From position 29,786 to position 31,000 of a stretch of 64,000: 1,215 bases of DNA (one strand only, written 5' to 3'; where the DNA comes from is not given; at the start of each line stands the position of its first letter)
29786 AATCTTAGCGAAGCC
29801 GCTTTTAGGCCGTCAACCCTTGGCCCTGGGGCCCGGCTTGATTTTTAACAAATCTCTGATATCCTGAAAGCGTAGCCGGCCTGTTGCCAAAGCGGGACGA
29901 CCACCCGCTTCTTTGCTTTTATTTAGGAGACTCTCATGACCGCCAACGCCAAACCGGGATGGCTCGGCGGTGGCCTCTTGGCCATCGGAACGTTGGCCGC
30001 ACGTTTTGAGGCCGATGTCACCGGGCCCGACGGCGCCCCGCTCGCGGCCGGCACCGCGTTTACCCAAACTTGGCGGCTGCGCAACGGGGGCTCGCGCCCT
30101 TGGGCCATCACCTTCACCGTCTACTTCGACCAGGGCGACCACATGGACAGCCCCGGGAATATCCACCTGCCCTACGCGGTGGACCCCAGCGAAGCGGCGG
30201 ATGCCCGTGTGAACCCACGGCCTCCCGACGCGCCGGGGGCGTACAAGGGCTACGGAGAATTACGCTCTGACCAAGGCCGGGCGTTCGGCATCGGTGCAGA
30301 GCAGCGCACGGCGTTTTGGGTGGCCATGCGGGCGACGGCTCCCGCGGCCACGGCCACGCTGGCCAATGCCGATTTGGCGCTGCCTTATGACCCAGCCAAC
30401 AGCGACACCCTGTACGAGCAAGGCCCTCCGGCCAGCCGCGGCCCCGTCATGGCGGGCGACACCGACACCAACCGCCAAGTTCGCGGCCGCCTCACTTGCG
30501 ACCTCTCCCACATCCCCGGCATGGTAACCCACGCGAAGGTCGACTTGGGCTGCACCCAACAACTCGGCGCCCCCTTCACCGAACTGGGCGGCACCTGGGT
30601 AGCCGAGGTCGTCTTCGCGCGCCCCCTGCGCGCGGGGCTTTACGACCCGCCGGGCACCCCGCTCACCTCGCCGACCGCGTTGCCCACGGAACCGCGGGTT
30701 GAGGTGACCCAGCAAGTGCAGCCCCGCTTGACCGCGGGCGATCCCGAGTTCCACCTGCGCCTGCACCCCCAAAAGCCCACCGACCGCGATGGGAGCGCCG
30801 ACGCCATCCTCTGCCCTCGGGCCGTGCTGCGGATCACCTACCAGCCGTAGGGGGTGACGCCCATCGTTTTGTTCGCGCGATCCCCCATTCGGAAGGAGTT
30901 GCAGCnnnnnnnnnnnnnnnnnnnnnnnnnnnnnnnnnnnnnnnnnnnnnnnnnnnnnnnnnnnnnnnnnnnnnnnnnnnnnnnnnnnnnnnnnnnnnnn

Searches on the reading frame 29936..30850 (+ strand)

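Call 9: search_protein_families(library=pfam, proteins=[window:29936-30850:+], max_evalue=0.001)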
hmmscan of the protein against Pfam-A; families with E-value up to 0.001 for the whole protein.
window:29936-30850:+ (304 aa): 1 family
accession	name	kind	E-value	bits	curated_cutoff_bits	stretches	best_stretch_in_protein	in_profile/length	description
PF16158.11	N_BRCA1_IG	-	2.5e-14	54.2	28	1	30-118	2-99/108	Ig-like domain from next to BRCA1 gene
